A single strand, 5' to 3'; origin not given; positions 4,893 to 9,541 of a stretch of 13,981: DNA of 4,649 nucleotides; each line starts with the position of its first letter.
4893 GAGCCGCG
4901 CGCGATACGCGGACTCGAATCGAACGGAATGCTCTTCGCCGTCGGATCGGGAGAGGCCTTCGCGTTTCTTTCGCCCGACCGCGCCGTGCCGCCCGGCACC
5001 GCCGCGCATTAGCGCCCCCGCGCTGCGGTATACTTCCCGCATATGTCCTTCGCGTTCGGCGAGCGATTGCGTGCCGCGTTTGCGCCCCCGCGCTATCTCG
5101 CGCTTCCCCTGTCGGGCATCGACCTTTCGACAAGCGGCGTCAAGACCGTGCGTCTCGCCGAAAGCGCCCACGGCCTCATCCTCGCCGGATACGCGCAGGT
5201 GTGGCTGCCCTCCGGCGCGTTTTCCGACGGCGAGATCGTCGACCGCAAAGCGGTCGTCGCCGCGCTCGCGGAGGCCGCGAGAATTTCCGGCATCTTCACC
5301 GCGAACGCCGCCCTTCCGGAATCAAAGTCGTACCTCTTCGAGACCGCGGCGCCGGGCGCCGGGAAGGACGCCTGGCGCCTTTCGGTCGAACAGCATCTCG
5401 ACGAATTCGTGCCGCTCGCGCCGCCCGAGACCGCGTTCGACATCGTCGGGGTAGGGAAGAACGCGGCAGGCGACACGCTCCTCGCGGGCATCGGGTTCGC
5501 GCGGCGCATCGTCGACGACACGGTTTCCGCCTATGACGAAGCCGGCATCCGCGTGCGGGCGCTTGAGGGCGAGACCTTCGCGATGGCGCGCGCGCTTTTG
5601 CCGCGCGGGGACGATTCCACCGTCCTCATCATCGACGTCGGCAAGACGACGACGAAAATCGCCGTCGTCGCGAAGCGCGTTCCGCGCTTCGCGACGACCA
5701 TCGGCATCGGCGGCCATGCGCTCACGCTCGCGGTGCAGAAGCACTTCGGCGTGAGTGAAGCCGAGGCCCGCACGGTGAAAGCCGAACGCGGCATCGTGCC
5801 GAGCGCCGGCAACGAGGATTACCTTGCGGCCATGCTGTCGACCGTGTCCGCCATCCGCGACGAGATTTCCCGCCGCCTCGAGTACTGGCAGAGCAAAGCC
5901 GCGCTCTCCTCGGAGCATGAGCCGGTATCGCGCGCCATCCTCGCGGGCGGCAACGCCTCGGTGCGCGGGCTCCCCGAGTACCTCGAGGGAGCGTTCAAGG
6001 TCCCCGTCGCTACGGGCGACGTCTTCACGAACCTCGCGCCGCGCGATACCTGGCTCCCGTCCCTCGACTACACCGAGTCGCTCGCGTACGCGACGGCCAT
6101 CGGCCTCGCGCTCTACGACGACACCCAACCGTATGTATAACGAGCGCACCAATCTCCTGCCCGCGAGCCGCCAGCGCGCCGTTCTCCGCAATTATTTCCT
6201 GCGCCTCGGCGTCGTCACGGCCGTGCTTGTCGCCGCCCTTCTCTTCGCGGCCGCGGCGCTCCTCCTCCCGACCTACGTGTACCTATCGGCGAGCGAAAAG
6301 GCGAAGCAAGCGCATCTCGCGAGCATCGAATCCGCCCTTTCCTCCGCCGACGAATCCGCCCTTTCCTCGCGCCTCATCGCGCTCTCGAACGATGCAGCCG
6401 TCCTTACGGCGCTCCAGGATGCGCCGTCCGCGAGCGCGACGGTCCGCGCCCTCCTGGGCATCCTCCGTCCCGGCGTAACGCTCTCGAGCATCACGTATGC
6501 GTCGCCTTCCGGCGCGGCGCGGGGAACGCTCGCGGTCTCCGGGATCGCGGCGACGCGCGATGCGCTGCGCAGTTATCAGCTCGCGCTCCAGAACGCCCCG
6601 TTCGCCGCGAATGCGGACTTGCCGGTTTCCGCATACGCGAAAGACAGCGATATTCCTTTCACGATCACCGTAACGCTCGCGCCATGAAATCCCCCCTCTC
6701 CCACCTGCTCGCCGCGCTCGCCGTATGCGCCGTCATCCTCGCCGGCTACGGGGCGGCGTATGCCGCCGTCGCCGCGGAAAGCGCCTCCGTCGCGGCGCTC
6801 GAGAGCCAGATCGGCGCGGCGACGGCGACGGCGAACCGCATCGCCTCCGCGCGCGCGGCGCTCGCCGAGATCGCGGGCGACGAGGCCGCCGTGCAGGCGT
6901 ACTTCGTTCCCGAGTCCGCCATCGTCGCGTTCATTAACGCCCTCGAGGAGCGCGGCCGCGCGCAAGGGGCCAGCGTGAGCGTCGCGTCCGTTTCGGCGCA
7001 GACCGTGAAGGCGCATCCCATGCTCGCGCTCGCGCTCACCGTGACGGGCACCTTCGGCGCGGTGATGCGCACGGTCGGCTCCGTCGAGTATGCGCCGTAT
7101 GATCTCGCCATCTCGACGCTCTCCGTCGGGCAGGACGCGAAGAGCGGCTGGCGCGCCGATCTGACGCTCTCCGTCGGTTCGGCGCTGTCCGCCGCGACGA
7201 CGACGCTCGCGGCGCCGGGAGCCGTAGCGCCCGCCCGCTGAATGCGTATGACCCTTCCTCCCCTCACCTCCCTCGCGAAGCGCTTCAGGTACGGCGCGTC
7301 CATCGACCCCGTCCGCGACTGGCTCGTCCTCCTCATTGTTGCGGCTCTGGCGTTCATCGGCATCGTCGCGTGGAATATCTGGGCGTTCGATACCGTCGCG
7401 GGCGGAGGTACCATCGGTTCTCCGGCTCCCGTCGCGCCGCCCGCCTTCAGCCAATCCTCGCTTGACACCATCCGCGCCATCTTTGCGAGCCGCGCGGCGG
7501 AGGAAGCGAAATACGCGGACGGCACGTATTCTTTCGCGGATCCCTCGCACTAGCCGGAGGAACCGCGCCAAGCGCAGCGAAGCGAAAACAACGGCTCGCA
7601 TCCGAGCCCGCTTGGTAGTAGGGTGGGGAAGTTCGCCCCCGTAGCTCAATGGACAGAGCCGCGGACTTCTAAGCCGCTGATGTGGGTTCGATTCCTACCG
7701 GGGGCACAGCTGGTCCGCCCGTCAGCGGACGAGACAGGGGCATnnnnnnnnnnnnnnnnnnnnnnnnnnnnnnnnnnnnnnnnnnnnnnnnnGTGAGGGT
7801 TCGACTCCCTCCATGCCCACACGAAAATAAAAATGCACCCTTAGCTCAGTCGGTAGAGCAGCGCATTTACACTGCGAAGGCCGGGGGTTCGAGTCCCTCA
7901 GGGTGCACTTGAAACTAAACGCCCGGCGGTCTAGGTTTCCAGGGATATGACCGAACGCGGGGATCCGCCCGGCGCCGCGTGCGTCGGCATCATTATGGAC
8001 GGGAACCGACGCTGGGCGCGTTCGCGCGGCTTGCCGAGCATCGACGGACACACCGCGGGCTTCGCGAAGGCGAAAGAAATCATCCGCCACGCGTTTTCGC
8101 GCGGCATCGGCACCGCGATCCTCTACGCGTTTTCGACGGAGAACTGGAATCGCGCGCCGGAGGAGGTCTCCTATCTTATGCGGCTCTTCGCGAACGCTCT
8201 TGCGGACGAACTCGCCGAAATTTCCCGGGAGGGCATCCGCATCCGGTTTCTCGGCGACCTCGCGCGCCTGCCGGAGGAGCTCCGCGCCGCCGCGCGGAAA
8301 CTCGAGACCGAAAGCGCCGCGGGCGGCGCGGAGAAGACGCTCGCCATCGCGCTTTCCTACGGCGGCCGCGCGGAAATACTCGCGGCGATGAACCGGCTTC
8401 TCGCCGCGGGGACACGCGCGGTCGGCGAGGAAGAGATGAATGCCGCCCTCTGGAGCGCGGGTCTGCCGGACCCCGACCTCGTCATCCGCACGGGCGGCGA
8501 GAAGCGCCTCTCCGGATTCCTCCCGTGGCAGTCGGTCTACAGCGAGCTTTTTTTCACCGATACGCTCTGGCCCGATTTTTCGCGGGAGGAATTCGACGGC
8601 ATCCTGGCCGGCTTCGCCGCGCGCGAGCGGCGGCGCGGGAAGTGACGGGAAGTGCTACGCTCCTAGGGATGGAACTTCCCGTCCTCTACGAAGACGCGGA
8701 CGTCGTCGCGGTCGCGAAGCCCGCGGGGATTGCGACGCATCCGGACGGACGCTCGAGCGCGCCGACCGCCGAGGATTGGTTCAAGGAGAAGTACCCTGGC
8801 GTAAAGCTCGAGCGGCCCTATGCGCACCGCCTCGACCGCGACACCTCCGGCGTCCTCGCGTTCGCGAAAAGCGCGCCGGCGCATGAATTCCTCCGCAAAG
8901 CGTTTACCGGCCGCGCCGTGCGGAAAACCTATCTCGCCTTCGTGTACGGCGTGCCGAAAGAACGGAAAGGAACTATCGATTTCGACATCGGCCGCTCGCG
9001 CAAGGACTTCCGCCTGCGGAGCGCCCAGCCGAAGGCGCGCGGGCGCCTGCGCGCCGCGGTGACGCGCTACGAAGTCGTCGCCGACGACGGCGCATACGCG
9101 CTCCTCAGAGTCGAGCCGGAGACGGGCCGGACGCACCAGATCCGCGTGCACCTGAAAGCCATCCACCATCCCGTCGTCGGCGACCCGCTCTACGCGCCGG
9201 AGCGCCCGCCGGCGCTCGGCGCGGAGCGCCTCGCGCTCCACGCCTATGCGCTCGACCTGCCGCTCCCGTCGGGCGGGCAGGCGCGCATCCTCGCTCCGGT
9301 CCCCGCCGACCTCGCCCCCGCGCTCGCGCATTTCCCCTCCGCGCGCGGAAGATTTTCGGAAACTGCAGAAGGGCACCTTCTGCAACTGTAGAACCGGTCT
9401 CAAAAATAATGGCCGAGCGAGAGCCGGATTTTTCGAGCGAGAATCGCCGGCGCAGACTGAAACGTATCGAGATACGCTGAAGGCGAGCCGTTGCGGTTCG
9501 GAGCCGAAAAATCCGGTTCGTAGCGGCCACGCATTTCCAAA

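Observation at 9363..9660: Roughly 270-nt nested-helix element with terminator/antiterminator geometry upstream of rplS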

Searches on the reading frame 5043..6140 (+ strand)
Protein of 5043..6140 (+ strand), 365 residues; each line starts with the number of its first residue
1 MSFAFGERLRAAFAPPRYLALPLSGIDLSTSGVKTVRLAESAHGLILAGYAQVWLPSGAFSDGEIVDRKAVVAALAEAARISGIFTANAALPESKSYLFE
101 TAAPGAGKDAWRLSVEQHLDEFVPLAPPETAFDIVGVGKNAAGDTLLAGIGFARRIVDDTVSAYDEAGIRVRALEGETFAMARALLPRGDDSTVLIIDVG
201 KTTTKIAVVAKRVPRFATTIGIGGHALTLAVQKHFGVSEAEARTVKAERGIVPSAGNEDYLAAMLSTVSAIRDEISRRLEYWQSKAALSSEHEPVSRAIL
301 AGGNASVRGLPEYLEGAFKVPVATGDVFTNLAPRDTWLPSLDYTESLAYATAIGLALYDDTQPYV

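Call 65: search_protein_families(library=pfam, proteins=[window:5043-6140:+], max_evalue=0.01)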
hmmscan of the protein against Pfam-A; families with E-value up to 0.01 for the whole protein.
window:5043-6140:+ (365 aa): 4 families
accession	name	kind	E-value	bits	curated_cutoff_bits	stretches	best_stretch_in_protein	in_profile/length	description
PF11104.14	PilM_2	-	5.4e-32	111.5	27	1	25-357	1-337/340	Type IV pilus assembly protein PilM;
PF14450.12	FtsA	-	4.7e-12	46.8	31.8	1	196-354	2-127/127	Cell division protein FtsA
PF06723.19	MreB_Mbl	-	8.8e-06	25.2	27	0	262-326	244-305/327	MreB/Mbl protein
PF25216.1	Volactin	-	0.0013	18.7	35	1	195-319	169-292/321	Volactin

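Call 78: find_encoding_contigs(protein=window:5043-6140:+, flank=10000, max_places=4)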
Protein window:5043-6140:+ (365 aa): 3 contigs read that carry it; 3 places shown.
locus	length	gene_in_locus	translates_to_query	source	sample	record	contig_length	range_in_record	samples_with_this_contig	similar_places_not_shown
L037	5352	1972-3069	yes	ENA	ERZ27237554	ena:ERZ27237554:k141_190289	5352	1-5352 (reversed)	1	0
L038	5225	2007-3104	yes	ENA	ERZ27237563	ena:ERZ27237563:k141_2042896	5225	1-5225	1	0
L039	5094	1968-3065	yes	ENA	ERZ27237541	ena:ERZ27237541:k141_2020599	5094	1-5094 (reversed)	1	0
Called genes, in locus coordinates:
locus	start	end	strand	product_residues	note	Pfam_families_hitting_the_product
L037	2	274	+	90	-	?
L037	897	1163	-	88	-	PF18893:DUF5652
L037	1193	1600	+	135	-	PF03652:RuvX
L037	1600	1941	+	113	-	PF01588:tRNA_bind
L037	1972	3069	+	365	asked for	PF11104:PilM_2, PF06723:MreB_Mbl (faint), PF14450:FtsA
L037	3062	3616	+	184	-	-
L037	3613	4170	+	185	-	-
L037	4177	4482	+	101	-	-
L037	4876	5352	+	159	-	?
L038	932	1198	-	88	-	PF18893:DUF5652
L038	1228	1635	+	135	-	PF03652:RuvX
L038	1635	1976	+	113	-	PF01588:tRNA_bind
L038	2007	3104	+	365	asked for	PF11104:PilM_2, PF06723:MreB_Mbl (faint), PF14450:FtsA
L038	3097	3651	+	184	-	-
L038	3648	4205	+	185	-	-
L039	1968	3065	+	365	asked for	PF11104:PilM_2, PF06723:MreB_Mbl (faint), PF14450:FtsA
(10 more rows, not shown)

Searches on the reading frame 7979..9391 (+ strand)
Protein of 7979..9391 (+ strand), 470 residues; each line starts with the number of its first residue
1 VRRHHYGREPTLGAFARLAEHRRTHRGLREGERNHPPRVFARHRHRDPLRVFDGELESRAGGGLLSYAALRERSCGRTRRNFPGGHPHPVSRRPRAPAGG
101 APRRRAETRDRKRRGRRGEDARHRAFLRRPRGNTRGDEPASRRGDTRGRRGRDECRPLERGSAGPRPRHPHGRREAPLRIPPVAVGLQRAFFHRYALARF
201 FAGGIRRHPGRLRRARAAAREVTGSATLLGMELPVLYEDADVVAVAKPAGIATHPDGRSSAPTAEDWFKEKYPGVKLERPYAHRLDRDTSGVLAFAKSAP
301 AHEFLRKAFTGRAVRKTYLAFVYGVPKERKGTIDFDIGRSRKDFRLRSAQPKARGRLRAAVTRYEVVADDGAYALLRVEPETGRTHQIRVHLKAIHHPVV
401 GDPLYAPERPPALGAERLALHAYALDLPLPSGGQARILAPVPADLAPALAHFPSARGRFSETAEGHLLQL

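Call 29: search_protein_families(library=pfam, proteins=[window:7979-9391:+])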
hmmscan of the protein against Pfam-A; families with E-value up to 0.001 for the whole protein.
window:7979-9391:+ (470 aa): 1 family
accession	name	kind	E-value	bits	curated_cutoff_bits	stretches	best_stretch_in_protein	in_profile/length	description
PF00849.27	PseudoU_synth_2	-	1e-30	107.4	26.8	1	241-393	1-151/152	RNA pseudouridylate synthase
